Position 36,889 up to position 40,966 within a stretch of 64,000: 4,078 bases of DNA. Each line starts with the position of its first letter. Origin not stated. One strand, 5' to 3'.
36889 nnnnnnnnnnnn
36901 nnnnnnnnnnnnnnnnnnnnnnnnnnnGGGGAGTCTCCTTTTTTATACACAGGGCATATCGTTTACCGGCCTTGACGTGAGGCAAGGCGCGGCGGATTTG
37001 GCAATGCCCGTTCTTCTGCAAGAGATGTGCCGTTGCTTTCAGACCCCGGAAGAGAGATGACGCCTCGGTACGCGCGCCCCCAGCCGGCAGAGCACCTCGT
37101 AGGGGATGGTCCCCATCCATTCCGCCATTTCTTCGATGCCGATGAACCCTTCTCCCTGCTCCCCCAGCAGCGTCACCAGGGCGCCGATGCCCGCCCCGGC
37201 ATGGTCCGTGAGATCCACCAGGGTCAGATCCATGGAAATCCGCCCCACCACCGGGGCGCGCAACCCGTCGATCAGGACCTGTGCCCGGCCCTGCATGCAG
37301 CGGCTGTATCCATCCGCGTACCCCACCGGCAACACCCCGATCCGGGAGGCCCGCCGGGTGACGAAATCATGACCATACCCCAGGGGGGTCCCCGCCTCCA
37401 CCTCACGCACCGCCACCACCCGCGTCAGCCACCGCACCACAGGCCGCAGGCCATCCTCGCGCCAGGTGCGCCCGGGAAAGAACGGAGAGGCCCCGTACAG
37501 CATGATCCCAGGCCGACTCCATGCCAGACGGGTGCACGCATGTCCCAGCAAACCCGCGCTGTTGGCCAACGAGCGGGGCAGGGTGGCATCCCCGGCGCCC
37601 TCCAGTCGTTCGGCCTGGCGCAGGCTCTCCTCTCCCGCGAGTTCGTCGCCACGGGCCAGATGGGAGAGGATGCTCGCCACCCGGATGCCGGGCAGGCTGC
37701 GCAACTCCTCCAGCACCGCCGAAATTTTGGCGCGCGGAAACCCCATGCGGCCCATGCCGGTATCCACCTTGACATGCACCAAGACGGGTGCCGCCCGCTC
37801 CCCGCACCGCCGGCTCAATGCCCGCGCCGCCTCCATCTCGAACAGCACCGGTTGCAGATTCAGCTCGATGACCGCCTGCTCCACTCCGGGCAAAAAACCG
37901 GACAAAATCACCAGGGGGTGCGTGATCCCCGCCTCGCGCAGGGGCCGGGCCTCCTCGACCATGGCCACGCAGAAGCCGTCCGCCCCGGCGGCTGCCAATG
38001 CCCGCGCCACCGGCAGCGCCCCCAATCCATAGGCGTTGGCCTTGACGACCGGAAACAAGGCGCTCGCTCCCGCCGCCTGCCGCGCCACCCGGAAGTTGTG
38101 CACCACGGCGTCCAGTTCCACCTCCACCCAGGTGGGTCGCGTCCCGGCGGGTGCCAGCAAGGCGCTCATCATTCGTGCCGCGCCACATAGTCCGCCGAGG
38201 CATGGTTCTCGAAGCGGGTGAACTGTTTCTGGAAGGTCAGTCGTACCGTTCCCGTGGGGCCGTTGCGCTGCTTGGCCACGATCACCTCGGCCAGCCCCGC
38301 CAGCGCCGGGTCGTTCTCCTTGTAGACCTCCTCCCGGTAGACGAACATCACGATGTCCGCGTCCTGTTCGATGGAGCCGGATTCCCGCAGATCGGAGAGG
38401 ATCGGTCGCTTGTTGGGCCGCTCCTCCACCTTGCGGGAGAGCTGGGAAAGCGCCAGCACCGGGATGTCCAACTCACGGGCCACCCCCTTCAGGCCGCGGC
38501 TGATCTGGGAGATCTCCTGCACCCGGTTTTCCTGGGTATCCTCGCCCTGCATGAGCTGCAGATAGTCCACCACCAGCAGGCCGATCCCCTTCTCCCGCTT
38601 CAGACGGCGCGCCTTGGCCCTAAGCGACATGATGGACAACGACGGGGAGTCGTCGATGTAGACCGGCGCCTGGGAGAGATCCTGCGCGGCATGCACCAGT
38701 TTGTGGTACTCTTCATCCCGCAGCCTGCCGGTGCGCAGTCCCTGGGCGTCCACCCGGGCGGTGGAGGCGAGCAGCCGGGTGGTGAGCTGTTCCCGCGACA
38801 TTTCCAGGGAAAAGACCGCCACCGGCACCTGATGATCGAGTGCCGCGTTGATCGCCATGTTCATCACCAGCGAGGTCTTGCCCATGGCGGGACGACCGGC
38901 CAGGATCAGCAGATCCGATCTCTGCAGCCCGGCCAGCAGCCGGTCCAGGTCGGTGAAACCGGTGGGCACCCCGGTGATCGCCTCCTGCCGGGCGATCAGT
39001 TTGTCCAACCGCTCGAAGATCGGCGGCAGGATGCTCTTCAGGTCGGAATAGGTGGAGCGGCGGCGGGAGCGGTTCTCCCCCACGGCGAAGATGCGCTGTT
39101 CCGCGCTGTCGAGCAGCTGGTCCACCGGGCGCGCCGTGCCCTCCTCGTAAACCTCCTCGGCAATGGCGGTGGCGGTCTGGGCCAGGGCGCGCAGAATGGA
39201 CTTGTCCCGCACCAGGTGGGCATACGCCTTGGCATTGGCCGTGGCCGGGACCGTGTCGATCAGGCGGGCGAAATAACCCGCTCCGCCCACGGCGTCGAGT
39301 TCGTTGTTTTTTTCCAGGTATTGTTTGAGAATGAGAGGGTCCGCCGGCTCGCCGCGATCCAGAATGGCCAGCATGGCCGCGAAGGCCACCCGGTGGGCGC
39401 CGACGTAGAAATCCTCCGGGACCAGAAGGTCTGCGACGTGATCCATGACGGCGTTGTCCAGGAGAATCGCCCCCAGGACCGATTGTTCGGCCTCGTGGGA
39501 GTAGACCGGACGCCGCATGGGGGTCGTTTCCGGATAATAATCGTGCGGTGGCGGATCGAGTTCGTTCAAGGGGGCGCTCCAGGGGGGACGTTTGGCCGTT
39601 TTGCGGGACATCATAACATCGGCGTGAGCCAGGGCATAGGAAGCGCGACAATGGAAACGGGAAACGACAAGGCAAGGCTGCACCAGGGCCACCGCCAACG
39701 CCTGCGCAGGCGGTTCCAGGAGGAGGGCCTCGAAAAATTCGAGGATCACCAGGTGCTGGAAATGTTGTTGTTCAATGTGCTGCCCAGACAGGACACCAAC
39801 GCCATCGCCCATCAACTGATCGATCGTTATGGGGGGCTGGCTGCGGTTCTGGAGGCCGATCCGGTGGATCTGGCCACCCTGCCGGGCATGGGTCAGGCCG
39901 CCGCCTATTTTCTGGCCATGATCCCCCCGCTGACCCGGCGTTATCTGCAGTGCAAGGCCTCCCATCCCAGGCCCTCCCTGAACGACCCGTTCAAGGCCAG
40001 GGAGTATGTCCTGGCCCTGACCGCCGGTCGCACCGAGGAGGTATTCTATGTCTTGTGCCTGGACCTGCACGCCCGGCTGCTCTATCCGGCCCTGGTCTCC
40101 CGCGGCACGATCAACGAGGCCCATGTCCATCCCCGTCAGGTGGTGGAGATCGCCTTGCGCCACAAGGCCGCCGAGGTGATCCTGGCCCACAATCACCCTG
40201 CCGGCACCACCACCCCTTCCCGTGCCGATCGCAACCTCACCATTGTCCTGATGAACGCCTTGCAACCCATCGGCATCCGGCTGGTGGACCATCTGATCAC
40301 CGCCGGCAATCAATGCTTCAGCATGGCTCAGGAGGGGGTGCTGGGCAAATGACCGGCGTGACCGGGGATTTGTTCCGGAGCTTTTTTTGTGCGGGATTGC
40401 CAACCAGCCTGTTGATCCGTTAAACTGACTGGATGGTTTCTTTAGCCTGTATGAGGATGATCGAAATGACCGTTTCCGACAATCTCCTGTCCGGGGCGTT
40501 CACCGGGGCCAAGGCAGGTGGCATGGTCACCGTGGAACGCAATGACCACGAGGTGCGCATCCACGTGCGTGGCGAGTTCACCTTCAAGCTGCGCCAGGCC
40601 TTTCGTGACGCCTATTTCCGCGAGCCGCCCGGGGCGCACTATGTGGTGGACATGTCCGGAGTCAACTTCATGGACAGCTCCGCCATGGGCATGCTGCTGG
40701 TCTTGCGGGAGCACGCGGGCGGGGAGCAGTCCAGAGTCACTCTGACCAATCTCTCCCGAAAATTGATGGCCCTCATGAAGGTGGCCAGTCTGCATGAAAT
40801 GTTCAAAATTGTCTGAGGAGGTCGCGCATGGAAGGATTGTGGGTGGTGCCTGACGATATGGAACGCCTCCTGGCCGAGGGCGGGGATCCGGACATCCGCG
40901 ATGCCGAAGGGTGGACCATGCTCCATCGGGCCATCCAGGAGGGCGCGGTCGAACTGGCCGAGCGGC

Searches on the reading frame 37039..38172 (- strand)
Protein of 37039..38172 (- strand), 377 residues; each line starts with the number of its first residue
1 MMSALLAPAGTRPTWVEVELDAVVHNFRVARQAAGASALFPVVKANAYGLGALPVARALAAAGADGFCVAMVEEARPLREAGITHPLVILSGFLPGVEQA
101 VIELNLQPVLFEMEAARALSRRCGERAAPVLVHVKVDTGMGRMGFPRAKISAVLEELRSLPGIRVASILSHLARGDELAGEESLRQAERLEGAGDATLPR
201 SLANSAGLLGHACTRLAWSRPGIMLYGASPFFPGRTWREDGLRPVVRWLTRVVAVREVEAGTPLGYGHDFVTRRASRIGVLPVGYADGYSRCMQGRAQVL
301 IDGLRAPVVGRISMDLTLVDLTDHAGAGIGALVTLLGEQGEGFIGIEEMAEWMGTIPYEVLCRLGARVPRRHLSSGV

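Call 31: search_protein_families(library=pfam, proteins=[window:37039-38172:-], max_evalue=0.001)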
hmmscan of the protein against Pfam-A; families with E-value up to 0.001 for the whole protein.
window:37039-38172:- (377 aa): 2 families
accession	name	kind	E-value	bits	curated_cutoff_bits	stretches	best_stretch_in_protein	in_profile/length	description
PF01168.26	Ala_racemase_N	-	4.1e-60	203.7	24.1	1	18-230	1-220/220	Alanine racemase, N-terminal domain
PF00842.27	Ala_racemase_C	-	2.3e-44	150.5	25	1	245-371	1-126/127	Alanine racemase, C-terminal domain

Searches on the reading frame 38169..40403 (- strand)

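Call 31: search_protein_families(library=pfam, proteins=[window:38169-40403:-], max_evalue=0.001)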
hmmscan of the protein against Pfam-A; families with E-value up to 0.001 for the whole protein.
window:38169-40403:- (744 aa): 4 families
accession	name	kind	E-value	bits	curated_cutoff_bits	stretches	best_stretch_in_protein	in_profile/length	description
PF03796.21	DnaB_C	-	1.1e-112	376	27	1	478-733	1-255/255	DnaB-like helicase C terminal domain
PF00772.26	DnaB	-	4.8e-31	107.3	23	1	299-400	2-103/103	DnaB-like helicase N terminal domain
PF13481.12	AAA_25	-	4.1e-15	56.4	27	1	483-655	19-190/195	AAA domain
PF06745.19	ATPase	-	9.6e-07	28.8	26.6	1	479-640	1-153/231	KaiC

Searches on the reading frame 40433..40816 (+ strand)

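Call 31: search_protein_families(library=pfam, proteins=[window:40433-40816:+], max_evalue=0.001)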
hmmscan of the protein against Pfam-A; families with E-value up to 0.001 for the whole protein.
window:40433-40816:+ (127 aa): 2 families
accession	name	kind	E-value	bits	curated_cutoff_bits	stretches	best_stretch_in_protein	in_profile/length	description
PF13466.11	STAS_2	-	9.6e-16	58.2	29.2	1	44-120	2-79/80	STAS domain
PF01740.26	STAS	-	1.9e-10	40.9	22.6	1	33-126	3-99/106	STAS domain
